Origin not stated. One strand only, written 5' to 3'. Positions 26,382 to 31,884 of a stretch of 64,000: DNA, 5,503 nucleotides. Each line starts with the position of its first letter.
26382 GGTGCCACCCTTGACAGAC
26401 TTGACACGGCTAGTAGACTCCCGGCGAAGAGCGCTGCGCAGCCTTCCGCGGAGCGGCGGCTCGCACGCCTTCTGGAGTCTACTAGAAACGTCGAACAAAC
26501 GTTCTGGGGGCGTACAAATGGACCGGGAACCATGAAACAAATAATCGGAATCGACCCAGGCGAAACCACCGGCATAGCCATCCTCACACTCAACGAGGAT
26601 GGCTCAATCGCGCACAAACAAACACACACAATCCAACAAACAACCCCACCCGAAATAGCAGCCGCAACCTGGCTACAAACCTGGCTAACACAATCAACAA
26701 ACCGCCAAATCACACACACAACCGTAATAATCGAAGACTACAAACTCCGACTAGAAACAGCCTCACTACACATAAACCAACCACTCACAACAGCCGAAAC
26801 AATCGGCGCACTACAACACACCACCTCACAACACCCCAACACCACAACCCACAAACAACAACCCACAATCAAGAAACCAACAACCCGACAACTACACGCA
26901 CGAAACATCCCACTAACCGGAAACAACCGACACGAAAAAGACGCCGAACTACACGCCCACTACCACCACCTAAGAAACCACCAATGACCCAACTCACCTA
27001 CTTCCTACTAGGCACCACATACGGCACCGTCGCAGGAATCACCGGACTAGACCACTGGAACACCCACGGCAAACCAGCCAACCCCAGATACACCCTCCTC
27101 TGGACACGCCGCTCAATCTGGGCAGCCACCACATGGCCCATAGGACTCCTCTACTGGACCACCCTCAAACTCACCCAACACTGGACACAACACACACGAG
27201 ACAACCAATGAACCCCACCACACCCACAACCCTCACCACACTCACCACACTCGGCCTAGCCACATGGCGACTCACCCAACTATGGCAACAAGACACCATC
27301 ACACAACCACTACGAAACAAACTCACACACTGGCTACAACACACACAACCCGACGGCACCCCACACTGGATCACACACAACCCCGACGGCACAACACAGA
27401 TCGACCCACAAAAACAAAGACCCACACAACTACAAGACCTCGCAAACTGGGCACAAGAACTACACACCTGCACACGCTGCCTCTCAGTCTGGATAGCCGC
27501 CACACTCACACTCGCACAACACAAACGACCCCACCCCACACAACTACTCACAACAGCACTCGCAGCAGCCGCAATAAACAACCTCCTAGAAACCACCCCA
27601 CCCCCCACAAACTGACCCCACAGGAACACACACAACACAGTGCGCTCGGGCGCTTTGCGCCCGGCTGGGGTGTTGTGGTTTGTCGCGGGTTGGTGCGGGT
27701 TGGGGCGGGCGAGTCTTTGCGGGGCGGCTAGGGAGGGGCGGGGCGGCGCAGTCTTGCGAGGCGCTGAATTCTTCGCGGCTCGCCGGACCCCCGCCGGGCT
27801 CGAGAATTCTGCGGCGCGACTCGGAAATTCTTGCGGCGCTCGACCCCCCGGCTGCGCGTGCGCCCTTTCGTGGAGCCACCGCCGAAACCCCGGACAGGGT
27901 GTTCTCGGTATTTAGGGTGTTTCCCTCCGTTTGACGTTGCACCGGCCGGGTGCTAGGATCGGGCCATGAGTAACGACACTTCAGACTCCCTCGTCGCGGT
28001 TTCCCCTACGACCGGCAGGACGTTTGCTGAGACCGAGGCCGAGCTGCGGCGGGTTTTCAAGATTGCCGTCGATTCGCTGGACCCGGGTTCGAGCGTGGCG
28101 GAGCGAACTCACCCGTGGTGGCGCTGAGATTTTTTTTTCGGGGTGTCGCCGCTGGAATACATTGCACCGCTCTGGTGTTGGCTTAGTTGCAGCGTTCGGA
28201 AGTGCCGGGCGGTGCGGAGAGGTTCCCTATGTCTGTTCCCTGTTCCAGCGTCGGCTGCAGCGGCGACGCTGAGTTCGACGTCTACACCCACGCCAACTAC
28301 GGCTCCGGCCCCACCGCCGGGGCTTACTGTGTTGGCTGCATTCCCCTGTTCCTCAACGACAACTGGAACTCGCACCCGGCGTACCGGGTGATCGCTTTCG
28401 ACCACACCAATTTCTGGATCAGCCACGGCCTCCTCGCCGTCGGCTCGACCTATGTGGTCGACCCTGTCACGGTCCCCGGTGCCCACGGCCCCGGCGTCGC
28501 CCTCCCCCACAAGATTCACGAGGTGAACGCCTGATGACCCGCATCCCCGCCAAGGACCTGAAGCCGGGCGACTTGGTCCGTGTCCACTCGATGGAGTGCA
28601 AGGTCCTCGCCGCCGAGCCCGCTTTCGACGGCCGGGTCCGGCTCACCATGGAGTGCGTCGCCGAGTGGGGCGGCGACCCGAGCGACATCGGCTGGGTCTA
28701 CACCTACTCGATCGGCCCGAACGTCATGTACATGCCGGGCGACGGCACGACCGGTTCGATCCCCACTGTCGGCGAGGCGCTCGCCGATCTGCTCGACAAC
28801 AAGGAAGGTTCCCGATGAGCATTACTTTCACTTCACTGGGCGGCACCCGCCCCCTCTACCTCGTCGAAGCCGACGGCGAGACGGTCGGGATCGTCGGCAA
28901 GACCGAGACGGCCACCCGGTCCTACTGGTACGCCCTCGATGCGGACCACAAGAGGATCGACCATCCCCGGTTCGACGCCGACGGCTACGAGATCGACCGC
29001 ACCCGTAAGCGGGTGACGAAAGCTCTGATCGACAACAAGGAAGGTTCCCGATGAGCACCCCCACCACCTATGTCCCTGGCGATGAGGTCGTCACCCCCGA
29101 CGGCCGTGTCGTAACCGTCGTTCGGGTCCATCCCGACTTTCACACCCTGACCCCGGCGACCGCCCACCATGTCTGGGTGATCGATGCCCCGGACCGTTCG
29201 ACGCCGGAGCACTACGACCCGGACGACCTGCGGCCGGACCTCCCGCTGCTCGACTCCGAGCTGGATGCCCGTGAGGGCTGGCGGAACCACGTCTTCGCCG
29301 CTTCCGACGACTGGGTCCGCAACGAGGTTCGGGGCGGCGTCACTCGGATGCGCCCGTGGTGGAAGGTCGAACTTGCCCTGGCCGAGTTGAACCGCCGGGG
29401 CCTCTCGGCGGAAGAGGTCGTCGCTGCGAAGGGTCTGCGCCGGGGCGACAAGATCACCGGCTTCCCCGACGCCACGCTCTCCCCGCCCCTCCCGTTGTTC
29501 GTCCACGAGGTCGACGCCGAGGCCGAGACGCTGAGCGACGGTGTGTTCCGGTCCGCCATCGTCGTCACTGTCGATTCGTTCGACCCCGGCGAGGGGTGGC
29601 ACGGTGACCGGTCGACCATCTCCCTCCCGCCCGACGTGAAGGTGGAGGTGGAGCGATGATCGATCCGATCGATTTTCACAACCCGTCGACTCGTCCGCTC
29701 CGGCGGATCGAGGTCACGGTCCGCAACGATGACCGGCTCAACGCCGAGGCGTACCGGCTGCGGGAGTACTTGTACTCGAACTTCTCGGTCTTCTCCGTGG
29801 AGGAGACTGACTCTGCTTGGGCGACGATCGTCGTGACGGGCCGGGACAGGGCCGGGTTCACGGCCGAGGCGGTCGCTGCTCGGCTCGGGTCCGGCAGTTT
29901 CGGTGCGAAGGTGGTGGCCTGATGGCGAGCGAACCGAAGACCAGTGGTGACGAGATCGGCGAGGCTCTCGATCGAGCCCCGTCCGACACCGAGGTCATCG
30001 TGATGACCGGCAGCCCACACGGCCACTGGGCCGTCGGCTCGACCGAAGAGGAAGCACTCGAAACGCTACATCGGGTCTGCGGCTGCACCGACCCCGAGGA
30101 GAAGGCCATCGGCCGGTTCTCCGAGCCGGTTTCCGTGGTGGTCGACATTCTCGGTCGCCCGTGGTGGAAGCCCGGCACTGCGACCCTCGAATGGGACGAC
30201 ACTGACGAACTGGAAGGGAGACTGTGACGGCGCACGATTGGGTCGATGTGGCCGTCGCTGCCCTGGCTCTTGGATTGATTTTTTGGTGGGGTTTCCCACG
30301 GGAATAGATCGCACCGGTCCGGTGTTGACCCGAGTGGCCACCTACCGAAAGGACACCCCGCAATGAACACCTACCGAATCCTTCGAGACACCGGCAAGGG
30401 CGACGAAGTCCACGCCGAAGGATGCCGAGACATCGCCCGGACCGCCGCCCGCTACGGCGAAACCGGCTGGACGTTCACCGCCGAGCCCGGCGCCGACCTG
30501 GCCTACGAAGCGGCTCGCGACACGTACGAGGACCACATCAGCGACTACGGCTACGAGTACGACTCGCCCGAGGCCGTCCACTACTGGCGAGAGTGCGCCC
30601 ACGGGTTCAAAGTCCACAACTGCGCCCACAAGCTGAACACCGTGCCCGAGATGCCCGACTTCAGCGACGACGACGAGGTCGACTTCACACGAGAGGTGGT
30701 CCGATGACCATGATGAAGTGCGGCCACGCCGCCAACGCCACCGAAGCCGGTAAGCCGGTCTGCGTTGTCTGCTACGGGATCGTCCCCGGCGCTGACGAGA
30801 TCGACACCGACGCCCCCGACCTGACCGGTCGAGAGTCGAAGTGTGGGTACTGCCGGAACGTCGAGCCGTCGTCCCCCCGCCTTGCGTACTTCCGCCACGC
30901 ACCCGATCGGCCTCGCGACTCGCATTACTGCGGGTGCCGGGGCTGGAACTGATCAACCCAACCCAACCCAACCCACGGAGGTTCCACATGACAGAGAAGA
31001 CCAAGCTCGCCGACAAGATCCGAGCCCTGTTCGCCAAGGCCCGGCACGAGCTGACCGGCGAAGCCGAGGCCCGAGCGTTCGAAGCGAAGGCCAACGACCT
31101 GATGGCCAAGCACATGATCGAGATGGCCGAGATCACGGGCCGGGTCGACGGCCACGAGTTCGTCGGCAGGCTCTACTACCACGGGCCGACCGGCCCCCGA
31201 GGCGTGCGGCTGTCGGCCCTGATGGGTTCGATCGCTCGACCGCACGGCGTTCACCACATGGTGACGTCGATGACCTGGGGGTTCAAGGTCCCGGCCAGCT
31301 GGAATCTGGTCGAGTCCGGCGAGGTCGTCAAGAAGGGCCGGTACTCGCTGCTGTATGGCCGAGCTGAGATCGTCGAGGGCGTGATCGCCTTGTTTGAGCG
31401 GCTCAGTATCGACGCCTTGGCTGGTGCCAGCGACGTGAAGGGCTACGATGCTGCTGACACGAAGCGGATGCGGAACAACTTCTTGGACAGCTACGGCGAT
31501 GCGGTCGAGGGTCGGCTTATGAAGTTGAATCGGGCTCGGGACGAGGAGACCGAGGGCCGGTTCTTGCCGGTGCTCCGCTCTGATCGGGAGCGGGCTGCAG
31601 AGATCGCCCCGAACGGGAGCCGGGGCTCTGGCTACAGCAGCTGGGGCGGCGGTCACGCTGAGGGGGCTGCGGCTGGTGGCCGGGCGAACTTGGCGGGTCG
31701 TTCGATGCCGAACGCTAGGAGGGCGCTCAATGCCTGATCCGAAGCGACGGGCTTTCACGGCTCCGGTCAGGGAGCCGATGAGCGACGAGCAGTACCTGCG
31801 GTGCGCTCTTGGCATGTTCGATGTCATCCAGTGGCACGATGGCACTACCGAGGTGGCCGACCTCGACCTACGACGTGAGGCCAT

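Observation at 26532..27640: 1.1-kb block that is ~88 % A+C on the coding strand yet preserves three intact ORFs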

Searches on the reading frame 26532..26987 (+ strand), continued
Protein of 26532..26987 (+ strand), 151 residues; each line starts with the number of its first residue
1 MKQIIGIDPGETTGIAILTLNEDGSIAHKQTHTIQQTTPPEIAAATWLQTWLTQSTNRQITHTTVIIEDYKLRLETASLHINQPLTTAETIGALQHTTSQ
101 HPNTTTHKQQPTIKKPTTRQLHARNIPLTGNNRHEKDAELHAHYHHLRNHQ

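Call 92: find_encoding_contigs(protein=P0008, flank=4000, max_places=2)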
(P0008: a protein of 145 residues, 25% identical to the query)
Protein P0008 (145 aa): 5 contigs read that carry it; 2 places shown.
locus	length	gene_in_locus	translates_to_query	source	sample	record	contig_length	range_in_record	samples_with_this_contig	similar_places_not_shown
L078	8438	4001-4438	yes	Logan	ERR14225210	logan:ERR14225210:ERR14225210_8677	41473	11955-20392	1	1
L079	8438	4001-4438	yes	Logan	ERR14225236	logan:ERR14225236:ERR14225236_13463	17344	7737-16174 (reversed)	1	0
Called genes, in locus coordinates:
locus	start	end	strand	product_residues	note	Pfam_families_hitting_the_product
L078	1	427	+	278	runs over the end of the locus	PF01471:PG_binding_1 (weak)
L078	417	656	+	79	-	PF16945:Phage_r1t_holin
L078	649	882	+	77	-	-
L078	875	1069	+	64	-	-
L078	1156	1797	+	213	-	PF06168:DUF981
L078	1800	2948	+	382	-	PF00476:DNA_pol_A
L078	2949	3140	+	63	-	-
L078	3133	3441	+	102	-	-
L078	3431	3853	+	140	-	-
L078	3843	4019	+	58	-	-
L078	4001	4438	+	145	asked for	-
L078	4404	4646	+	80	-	-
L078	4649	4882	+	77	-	-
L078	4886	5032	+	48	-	-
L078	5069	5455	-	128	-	-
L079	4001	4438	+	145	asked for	-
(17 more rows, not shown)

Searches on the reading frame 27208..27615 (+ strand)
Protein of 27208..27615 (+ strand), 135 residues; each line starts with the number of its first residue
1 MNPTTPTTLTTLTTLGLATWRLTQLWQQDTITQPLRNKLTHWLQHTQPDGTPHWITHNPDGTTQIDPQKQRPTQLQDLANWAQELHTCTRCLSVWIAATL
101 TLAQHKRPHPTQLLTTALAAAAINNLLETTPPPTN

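Call 14: find_encoding_contigs(protein=window:27208-27615:+, flank=10000, max_places=10)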
Protein window:27208-27615:+ (135 aa): 2 contigs read that carry it; 2 places shown.
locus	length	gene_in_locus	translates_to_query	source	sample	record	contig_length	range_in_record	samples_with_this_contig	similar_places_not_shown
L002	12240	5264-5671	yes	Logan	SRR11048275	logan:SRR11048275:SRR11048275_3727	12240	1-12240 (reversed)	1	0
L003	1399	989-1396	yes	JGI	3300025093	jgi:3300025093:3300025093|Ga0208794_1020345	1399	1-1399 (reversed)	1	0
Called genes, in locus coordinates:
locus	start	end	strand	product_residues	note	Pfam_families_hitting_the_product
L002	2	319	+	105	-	?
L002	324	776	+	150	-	PF05037:DUF669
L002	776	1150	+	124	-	-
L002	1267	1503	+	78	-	-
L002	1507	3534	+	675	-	PF09250:Prim-Pol, PF13481:AAA_25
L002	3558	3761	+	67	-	-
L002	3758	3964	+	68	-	-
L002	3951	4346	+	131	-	-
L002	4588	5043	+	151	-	-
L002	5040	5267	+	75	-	-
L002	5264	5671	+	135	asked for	PF07098:DUF1360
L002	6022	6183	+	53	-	-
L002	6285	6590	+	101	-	-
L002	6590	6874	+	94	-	-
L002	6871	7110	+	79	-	-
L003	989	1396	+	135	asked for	PF07098:DUF1360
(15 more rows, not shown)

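Call 22: search_dna_similar(query=window:27208-27612:+, collection=phages, mode=protein, max_rows=25, max_evalue=0.01)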
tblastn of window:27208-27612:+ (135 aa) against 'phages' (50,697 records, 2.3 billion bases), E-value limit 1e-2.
No match.

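Call 46: search_protein_families(library=pfam, proteins=[window:27208-27612:+], max_evalue=0.01)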
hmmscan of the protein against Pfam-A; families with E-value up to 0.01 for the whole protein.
window:27208-27612:+ (135 aa): 1 family
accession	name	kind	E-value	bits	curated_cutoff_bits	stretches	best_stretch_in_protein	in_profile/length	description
PF07098.16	DUF1360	-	2.4e-14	53.6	21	1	15-129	2-100/102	Protein of unknown function (DUF1360)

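Call 48: find_related_loci(query=A2, collection=viral_contigs, flank=3000)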
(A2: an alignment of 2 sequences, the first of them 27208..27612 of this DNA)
Query A2 (135 aa) in viral_contigs; peptide patterns used: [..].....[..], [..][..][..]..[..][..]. (x = any residue, [..] = any of these).
64 stretches matched a pattern, but none encodes a relative of the query by tblastn (E <= 1e-3).

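Call 59: search_protein_families(library=phrogs, proteins=[window:27208-27612:+], max_evalue=0.001)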
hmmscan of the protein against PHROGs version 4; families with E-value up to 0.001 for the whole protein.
window:27208-27612:+ (135 aa): 1 family
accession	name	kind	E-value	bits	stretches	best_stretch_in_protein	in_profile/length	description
phrog_781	-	unknown function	1.8e-14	54.3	1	7-126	36-130/152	-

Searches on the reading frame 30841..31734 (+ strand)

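Call 46: search_protein_families(library=pfam, proteins=[window:30841-31734:+], max_evalue=0.01)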
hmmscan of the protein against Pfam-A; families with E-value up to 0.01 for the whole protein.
window:30841-31734:+ (298 aa): 1 family
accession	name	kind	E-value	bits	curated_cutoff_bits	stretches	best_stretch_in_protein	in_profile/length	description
PF10979.13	DUF2786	-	4.1e-10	39.9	23.9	1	55-95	1-40/40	Protein of unknown function (DUF2786)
